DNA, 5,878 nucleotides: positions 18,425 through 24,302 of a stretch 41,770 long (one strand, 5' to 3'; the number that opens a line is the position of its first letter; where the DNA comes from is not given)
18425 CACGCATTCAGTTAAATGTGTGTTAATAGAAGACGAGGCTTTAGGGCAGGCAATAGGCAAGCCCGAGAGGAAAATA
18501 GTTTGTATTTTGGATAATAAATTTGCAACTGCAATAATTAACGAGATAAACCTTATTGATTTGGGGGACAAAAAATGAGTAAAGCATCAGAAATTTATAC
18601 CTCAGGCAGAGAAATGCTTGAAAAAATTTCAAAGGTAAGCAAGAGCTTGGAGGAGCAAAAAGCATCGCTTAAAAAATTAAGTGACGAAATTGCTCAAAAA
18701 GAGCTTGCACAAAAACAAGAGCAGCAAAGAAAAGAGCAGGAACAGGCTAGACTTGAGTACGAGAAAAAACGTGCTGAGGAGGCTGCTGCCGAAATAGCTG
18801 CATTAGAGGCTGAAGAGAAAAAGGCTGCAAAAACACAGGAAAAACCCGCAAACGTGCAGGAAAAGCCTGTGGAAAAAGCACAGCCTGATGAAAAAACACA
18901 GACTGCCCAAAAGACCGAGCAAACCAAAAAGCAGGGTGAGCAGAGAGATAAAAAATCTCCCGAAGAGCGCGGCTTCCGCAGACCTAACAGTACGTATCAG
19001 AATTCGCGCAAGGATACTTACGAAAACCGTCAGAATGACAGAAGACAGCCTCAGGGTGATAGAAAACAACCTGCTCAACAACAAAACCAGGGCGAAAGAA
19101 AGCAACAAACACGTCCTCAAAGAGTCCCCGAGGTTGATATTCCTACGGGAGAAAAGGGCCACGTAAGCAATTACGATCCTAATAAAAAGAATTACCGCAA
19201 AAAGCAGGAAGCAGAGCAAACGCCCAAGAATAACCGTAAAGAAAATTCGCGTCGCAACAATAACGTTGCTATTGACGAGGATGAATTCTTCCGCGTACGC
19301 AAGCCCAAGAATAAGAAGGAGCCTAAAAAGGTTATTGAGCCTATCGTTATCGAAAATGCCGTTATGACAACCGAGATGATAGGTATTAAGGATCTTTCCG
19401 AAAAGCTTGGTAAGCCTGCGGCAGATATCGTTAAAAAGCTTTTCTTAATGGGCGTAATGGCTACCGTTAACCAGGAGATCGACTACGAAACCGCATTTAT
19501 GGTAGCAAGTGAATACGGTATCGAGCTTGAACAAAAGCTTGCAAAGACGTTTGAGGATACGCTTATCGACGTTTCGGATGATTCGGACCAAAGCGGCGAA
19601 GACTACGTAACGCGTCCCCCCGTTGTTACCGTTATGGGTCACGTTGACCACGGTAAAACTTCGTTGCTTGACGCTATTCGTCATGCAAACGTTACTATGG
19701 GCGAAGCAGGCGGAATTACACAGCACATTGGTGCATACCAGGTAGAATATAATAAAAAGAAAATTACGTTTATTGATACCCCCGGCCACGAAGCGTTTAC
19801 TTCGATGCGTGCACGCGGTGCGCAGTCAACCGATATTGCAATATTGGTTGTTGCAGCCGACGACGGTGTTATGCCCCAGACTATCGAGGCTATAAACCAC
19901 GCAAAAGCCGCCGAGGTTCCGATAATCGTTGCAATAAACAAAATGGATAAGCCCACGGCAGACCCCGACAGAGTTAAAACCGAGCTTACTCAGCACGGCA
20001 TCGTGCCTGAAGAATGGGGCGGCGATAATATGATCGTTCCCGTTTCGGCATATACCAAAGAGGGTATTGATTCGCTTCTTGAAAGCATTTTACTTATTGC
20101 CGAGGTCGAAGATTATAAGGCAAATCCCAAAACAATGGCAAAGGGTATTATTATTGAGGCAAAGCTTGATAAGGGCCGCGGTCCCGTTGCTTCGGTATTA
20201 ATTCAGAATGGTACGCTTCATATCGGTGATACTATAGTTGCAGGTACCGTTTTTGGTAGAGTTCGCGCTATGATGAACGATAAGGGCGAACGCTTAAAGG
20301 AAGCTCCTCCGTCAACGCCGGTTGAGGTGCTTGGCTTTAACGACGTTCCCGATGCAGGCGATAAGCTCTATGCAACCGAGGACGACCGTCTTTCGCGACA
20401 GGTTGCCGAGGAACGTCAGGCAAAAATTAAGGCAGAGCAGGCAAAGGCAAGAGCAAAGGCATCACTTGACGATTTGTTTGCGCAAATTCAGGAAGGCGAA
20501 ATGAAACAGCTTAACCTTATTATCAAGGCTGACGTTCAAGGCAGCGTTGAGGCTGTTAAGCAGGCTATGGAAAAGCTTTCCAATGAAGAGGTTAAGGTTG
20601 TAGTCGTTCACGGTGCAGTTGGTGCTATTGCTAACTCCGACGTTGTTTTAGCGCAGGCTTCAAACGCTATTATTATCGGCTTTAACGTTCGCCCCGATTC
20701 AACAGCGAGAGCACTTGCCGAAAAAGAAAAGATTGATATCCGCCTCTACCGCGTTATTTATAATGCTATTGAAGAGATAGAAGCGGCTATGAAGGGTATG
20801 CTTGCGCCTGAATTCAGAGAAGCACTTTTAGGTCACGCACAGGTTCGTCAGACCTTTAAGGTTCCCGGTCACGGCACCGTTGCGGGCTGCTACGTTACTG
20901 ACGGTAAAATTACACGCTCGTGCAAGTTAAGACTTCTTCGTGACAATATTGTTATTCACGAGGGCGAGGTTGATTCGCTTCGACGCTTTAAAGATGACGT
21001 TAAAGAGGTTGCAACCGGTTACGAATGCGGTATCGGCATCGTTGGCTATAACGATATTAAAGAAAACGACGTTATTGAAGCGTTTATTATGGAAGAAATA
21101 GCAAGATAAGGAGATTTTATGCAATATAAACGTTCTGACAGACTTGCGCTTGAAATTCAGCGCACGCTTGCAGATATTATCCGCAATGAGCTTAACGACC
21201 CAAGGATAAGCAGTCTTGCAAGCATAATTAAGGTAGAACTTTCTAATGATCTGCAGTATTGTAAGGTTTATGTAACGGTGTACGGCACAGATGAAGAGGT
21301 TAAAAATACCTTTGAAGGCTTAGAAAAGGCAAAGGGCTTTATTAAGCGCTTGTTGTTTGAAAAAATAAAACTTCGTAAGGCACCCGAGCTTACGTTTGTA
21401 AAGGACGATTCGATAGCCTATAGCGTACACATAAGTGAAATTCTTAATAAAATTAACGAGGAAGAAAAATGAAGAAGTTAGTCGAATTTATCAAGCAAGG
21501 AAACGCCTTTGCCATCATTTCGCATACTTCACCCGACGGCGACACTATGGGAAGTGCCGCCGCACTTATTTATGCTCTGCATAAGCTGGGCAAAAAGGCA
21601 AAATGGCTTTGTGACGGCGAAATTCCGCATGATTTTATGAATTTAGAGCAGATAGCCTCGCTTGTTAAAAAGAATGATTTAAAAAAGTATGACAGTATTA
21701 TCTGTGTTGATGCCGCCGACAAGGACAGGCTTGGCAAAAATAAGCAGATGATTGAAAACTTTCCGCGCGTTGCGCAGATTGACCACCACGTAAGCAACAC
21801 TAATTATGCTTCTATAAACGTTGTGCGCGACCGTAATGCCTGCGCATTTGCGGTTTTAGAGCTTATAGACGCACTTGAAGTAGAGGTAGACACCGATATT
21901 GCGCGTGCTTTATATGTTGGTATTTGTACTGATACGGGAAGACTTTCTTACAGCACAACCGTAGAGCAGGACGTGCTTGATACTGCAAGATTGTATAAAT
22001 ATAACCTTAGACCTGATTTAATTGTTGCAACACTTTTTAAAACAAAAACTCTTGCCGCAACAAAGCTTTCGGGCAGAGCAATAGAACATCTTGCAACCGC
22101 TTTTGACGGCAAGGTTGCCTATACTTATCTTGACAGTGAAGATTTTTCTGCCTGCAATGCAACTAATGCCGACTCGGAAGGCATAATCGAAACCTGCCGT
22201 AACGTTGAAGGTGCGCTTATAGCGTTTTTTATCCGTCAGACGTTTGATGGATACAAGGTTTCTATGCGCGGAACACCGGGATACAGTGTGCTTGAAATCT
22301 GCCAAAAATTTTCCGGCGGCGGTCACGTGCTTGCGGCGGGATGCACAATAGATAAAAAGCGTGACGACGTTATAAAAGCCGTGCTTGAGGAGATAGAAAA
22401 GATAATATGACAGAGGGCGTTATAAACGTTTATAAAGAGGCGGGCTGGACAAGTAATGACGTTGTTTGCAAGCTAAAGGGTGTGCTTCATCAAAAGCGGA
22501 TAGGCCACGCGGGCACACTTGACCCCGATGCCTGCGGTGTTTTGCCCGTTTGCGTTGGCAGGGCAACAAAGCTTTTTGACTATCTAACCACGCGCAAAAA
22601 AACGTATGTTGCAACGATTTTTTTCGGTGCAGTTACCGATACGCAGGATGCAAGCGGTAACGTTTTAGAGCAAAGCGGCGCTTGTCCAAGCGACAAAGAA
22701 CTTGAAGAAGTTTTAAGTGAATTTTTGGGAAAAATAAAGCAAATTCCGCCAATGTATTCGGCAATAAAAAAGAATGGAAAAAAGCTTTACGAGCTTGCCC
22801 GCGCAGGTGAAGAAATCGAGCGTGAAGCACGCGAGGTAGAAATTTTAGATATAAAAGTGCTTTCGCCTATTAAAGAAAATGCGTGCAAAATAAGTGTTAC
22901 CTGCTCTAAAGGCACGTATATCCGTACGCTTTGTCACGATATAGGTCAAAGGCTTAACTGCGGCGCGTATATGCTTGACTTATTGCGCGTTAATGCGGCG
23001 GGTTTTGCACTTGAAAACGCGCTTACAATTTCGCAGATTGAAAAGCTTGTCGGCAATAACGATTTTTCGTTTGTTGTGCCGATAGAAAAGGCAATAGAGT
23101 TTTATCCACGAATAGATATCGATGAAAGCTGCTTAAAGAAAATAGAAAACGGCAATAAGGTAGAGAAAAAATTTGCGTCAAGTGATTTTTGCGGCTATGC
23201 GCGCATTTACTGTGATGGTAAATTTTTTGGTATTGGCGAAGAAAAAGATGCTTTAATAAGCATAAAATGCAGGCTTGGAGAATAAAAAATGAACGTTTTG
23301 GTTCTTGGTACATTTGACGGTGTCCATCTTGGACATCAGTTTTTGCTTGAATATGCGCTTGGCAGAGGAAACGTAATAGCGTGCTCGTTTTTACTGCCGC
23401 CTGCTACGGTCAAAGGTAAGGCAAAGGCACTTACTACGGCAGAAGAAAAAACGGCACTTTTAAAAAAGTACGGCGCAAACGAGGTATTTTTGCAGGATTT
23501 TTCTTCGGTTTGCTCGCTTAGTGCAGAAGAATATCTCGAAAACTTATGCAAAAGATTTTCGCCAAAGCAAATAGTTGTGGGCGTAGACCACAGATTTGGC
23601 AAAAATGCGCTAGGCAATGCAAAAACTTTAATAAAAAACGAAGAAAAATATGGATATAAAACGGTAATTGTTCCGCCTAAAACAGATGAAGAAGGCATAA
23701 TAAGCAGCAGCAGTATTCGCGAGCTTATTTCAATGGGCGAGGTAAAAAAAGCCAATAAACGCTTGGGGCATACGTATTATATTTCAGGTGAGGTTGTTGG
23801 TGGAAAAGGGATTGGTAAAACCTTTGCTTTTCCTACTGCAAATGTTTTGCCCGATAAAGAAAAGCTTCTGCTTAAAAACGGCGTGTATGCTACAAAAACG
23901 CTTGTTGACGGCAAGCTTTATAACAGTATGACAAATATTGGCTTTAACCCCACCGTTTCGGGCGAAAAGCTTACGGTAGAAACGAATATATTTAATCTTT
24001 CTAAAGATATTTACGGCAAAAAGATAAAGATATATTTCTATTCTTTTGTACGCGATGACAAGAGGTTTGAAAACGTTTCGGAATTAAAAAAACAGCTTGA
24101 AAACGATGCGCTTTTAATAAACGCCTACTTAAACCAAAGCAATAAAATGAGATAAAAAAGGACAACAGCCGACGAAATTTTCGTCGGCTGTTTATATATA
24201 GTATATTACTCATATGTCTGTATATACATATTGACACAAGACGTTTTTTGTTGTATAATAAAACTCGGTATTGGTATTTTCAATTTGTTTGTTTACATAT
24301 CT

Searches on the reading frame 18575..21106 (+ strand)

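Call 26: search_protein_families(library=pfam, proteins=[window:18575-21106:+], max_evalue=0.00001)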
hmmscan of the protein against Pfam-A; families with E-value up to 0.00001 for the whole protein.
window:18575-21106:+ (844 aa): 8 families
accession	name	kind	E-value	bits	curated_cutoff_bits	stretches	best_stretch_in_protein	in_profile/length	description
PF11987.13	IF-2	-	1.1e-44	151.5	27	1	621-736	2-117/117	Translation-initiation factor 2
PF00009.33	GTP_EFTU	-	7.1e-39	133.8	26.5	1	351-506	6-183/188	Elongation factor Tu GTP binding domain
PF22042.2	EF-G_D2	-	2.6e-31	108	27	1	522-600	2-83/84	Elongation factor G domain 2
PF01926.29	MMR_HSR1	-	6.8e-13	49.2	21.9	1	351-456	2-113/113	50S ribosome-binding GTPase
PF04760.21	IF2_N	-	6.9e-13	48.6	25.3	1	271-317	6-53/53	Translation initiation factor IF-2, N-terminal region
PF03144.31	GTP_EFTU_D2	-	1.9e-07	31.9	30.3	1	767-833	1-71/73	Elongation factor Tu domain 2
PF02421.24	FeoB_N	-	2.4e-07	30.8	27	1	351-504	3-155/156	Ferrous iron transport protein B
PF00025.27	Arf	-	7.7e-07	29.2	22.3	0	353-505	19-170/174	ADP-ribosylation factor family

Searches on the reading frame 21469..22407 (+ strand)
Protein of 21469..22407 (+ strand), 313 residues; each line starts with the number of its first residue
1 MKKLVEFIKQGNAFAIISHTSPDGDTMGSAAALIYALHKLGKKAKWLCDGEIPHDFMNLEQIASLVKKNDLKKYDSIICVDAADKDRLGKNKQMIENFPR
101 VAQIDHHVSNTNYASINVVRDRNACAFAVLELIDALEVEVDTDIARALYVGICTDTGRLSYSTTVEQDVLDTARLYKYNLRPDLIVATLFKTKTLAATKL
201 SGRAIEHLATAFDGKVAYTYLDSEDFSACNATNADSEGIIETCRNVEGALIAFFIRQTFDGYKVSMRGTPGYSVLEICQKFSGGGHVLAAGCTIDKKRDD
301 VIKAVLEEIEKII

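Call 26: search_protein_families(library=pfam, proteins=[window:21469-22407:+], max_evalue=0.00001)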
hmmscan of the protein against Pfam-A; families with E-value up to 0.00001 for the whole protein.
window:21469-22407:+ (313 aa): 2 families
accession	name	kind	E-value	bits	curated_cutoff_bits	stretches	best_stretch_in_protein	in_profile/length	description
PF01368.27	DHH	-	4.4e-13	50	28.1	1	15-152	3-125/125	DHH family, N-terminal domain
PF02272.25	DHHA1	-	4.1e-10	40.5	25.9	1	214-311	2-98/102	DHHA1 domain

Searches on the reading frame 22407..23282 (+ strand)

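Call 26: search_protein_families(library=pfam, proteins=[window:22407-23282:+], max_evalue=0.00001)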
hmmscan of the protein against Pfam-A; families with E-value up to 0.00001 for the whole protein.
window:22407-23282:+ (292 aa): 2 families
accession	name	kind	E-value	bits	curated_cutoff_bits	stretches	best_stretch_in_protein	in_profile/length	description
PF01509.24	TruB_N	-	1.6e-55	188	27.3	1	25-172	2-149/149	TruB family pseudouridylate synthase (N terminal domain)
PF16198.10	TruB_C_2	-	2.8e-10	40.6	29.3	1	173-228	1-63/66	tRNA pseudouridylate synthase B C-terminal domain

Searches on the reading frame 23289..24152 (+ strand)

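Call 26: search_protein_families(library=pfam, proteins=[window:23289-24152:+], max_evalue=0.00001)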
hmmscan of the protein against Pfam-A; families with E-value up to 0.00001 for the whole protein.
window:23289-24152:+ (288 aa): 3 families
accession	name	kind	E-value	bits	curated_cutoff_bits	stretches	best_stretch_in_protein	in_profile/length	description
PF01687.23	Flavokinase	-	2.5e-39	134.8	19.6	1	159-280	1-123/124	Riboflavin kinase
PF06574.18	FAD_syn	-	1.6e-27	96.7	27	1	3-141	9-157/158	FAD synthetase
PF01467.32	CTP_transf_like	-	5.6e-08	33.5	21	1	5-145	2-132/133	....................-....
